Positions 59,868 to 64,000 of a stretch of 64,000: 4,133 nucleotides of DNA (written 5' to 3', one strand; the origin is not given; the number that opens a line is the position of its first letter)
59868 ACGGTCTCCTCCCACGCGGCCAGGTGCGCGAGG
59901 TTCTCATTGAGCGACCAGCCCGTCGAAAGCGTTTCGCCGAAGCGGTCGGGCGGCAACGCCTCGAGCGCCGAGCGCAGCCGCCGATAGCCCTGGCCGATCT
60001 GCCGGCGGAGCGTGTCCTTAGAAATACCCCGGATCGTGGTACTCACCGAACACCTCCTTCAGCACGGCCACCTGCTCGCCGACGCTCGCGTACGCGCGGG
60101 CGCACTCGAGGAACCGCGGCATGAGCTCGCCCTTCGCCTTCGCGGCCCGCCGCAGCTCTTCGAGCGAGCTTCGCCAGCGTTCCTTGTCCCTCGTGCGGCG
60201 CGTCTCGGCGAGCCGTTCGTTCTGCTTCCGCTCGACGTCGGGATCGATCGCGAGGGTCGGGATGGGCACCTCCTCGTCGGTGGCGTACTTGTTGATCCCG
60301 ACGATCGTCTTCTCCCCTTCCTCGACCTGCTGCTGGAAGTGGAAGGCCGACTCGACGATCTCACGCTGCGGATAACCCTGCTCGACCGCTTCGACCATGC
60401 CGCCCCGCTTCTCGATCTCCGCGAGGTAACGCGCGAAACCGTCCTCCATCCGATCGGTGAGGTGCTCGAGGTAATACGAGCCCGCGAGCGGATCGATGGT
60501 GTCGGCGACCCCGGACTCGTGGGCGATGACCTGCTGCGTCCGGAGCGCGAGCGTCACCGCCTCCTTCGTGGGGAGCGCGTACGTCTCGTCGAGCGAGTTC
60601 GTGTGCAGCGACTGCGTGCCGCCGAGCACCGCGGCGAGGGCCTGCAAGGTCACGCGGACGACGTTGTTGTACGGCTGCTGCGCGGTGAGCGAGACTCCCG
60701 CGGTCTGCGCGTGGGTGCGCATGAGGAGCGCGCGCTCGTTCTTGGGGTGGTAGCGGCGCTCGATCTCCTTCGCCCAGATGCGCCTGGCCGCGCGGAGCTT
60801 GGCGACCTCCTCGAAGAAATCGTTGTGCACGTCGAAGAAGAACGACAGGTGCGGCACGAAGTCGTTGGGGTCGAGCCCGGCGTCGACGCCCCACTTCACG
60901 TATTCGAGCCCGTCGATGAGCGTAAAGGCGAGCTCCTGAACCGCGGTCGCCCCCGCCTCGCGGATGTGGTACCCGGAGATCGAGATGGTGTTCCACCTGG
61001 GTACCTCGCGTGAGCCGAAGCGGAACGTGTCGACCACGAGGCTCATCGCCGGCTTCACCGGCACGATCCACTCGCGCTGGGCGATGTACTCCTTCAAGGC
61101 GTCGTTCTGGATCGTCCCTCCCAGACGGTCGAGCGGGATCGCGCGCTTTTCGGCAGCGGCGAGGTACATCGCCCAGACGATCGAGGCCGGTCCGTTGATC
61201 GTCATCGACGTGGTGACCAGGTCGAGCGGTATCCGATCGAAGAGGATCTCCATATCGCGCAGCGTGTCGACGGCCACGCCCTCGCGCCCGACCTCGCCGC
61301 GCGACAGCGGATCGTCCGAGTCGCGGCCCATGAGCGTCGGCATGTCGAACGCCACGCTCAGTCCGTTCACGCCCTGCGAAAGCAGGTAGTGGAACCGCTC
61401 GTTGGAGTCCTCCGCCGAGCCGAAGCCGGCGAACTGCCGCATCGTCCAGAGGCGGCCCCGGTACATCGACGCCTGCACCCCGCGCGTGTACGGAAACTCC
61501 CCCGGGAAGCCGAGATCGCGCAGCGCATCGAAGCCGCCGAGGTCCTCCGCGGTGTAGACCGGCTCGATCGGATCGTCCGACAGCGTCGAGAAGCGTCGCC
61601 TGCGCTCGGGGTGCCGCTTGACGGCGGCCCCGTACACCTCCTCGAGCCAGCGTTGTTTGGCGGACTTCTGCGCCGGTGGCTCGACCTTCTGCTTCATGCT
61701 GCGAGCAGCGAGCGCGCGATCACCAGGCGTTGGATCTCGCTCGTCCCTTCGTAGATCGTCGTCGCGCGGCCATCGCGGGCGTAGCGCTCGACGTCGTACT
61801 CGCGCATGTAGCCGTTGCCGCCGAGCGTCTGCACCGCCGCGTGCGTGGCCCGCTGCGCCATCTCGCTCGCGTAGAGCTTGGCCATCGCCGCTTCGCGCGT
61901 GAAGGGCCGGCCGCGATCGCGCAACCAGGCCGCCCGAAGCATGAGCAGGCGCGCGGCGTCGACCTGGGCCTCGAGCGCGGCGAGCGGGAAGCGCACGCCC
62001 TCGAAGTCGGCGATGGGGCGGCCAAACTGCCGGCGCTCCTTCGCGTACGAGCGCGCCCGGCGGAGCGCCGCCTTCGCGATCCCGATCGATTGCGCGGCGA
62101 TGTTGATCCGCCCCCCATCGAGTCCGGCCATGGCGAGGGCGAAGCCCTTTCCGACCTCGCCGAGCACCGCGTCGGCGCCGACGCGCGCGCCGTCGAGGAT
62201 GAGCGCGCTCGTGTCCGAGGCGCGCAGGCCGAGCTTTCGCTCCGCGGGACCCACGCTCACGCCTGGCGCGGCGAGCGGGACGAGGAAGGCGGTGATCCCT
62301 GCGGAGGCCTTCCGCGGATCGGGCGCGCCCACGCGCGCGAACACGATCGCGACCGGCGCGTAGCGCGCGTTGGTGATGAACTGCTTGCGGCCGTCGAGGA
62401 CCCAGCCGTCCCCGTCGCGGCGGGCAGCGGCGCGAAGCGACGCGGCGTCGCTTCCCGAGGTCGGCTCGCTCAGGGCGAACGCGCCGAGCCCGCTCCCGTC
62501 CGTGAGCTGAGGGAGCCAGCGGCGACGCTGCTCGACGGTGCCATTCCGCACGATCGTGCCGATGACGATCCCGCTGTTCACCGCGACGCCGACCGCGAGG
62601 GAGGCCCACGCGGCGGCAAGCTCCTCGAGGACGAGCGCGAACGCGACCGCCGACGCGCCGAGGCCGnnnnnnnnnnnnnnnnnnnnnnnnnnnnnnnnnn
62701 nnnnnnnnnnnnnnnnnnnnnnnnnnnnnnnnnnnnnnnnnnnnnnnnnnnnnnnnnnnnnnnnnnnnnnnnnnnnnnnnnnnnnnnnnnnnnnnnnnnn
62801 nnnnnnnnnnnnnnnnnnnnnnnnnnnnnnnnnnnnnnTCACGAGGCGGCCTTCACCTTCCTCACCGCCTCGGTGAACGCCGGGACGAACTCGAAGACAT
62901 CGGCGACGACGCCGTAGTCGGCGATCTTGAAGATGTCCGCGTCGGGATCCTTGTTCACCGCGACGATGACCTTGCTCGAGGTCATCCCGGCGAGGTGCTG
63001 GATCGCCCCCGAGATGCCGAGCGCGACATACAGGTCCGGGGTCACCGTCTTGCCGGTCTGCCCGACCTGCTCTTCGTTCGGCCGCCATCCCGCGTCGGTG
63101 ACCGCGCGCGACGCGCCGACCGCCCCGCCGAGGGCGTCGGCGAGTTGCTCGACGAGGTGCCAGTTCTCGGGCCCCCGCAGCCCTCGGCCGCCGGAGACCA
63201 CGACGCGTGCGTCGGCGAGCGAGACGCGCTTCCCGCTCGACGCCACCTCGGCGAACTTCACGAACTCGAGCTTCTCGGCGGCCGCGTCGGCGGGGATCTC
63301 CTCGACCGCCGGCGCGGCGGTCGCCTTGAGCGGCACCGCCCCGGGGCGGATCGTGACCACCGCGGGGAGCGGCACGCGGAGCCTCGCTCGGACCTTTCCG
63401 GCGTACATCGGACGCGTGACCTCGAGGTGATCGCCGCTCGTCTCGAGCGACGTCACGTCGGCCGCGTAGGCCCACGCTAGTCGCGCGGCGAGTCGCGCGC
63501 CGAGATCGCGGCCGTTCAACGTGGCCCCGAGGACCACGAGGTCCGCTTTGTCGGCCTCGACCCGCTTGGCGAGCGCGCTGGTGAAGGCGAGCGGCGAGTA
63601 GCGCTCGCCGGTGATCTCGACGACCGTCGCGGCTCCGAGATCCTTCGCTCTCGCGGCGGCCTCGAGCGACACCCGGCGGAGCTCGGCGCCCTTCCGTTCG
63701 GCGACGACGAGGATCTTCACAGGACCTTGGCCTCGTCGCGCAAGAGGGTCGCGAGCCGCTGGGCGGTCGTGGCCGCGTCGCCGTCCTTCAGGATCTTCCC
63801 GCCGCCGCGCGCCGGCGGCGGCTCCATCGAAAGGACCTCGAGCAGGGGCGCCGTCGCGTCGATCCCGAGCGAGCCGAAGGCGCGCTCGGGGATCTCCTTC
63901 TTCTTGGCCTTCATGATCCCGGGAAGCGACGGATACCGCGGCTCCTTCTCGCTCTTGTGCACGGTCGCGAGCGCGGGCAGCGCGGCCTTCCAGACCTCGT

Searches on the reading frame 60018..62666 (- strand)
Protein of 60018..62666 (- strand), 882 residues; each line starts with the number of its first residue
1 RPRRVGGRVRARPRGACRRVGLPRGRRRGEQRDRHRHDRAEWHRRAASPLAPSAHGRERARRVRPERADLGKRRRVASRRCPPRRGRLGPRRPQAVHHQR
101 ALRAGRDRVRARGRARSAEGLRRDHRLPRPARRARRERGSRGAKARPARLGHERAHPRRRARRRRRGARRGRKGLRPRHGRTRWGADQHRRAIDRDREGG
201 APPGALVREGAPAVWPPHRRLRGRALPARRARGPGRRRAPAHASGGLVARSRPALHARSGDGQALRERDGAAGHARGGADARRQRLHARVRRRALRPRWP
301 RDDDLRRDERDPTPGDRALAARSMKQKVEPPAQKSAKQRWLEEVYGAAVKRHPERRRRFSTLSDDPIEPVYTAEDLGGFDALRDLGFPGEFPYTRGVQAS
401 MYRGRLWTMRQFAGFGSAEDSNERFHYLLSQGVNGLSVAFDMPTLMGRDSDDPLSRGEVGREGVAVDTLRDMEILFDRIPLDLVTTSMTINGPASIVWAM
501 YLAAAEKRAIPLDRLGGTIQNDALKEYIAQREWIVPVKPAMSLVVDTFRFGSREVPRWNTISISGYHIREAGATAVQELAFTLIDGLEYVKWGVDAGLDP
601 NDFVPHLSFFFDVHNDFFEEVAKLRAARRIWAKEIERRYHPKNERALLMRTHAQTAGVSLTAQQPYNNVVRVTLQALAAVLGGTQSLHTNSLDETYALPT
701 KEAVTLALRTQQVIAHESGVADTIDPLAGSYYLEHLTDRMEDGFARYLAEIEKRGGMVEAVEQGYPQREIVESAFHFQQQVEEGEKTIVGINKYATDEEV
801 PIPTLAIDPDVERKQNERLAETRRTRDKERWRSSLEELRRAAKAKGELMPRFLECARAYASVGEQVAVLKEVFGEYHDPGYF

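Call 9: search_protein_families(library=pfam, proteins=[window:60018-62666:-], max_evalue=0.01)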
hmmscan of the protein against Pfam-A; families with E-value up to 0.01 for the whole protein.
window:60018-62666:- (882 aa): 1 family
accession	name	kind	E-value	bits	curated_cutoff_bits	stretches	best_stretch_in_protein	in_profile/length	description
PF01642.28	MM_CoA_mutase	-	1.7e-214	713.6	22.1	1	361-874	2-512/512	Methylmalonyl-CoA mutase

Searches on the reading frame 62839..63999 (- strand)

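Call 9: search_protein_families(library=pfam, proteins=[window:62839-63999:-], max_evalue=0.01)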
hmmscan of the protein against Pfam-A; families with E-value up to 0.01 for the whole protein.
window:62839-63999:- (386 aa): 2 families
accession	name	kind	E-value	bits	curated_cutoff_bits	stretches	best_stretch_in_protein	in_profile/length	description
PF00766.25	ETF_alpha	-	6.5e-37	125.8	27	1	261-339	2-80/81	Electron transfer flavoprotein FAD-binding domain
PF01012.27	ETF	-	7.1e-27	94.8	26.7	1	122-239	57-180/181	Electron transfer flavoprotein domain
